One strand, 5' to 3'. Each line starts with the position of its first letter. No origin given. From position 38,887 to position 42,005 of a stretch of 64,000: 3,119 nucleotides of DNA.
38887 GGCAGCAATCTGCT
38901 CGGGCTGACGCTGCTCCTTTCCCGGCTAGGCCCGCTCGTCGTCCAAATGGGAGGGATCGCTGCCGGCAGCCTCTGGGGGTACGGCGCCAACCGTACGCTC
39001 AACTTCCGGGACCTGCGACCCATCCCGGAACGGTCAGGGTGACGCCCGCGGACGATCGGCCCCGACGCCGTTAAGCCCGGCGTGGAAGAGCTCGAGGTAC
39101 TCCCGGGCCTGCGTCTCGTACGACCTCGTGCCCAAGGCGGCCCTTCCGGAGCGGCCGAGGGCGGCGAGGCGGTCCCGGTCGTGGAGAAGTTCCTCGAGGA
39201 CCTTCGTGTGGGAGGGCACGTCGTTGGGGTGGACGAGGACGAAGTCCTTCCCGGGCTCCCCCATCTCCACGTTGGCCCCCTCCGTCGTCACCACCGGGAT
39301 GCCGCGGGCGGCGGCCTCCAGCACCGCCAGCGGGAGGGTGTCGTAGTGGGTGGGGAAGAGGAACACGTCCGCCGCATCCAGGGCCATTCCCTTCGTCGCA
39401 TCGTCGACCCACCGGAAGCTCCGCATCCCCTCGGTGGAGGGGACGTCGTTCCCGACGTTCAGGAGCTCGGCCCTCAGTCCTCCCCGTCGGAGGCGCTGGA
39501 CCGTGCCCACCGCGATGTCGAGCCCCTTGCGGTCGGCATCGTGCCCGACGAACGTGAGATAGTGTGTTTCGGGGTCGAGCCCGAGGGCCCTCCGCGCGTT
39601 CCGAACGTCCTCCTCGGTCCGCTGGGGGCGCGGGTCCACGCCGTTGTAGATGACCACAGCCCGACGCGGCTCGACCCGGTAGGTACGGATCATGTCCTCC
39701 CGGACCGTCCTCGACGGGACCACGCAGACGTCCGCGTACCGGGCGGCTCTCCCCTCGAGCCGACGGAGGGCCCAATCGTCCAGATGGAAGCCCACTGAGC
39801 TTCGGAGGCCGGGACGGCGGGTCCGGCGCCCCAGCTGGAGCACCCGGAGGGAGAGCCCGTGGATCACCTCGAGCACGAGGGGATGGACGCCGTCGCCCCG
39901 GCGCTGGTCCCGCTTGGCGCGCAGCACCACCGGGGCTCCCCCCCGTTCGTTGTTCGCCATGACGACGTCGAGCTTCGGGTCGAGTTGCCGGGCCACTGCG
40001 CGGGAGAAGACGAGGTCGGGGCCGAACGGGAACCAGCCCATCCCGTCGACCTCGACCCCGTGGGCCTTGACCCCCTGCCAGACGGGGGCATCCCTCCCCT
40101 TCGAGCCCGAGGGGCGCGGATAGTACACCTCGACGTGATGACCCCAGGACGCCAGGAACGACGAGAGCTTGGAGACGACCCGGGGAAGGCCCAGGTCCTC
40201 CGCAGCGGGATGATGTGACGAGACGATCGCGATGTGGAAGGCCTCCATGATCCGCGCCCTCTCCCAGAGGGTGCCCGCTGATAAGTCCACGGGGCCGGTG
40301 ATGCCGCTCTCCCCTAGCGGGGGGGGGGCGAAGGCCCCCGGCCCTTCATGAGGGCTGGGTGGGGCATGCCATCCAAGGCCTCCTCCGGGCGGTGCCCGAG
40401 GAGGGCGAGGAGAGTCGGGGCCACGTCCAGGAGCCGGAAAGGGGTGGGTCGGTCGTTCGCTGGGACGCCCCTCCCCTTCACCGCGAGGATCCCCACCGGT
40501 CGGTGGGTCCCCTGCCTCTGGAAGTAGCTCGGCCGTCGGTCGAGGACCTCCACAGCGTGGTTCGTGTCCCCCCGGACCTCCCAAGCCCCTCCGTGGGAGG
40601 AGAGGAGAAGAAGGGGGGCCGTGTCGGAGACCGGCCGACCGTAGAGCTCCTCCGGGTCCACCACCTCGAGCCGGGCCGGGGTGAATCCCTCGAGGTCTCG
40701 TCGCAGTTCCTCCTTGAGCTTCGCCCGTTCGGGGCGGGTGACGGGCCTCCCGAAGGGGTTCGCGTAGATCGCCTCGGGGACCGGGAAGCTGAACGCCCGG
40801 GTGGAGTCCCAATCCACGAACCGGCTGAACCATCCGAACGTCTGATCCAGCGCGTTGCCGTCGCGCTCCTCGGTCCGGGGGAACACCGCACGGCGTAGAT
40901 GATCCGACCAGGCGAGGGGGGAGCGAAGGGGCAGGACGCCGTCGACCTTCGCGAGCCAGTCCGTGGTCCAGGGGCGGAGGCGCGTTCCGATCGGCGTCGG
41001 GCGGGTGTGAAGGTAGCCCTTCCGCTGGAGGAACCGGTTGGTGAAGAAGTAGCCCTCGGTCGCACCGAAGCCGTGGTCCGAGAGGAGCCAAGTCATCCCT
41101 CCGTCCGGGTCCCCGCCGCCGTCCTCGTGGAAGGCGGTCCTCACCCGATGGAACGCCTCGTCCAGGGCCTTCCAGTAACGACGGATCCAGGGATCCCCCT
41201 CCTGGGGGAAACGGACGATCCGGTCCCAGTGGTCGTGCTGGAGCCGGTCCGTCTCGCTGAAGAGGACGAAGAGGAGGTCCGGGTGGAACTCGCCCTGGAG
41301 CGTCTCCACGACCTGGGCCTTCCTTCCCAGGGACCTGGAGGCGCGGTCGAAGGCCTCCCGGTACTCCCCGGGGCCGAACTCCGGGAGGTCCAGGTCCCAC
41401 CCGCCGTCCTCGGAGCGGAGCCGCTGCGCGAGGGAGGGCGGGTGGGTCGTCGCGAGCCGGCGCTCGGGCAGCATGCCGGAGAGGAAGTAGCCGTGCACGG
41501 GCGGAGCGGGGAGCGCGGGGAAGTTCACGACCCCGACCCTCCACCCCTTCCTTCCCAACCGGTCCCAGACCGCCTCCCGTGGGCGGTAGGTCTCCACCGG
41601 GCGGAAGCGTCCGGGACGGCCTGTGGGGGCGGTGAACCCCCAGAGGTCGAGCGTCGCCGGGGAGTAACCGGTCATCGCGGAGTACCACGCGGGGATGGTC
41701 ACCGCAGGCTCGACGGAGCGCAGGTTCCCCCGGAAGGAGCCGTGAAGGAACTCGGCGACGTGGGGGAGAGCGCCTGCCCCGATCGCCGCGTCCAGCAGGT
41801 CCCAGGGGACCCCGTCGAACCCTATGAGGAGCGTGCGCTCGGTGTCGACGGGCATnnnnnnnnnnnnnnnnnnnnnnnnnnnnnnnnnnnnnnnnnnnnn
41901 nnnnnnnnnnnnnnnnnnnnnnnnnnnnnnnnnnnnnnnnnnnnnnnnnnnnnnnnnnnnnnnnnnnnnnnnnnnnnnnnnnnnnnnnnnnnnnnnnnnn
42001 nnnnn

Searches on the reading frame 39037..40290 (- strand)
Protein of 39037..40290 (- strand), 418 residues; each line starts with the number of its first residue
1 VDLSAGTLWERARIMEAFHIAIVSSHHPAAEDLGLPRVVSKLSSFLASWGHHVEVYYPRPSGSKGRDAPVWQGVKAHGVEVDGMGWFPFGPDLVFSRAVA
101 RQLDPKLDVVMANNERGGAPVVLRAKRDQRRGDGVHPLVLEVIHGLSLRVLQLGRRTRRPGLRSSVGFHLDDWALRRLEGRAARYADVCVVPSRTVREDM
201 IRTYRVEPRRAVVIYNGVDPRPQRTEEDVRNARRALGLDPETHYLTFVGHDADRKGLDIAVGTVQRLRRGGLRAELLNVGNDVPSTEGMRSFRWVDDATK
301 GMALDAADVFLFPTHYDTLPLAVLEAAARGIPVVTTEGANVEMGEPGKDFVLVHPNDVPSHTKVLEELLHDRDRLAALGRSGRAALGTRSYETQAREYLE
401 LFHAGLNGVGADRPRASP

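Call 60: search_protein_families(library=pfam, proteins=[window:39037-40290:-], max_evalue=0.001)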
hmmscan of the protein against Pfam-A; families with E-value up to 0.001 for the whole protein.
window:39037-40290:- (418 aa): 6 families
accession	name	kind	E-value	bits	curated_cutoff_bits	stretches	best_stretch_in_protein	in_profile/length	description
PF13439.12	Glyco_transf_4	-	1e-18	68.4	28.5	1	34-220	3-168/170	Glycosyltransferase Family 4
PF13579.12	Glyco_trans_4_4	-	1.1e-16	62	29.7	1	34-217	2-158/158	Glycosyl transferase 4-like domain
PF13692.12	Glyco_trans_1_4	-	4.9e-16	59.7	27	1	244-371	3-142/142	Glycosyl transferases group 1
PF00534.26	Glycos_transf_1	-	1.8e-12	47.6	26.4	1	232-383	5-170/172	Glycosyl transferases group 1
PF13524.12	Glyco_trans_1_2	-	1.3e-05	25.6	25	1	288-399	28-143/144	Glycosyl transferase-like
PF20706.3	GT4-conflict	-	5.6e-05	22.7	26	0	303-336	278-311/385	Family 4 Glycosyltransferase in conflict systems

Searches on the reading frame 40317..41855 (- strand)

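Call 60: search_protein_families(library=pfam, proteins=[window:40317-41855:-], max_evalue=0.001)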
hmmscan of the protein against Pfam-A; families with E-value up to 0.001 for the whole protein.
window:40317-41855:- (513 aa): 1 family
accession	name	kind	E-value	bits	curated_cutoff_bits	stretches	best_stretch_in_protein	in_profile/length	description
PF01663.27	Phosphodiest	-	1e-24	88.3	23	1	8-287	1-247/342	Type I phosphodiesterase / nucleotide pyrophosphatase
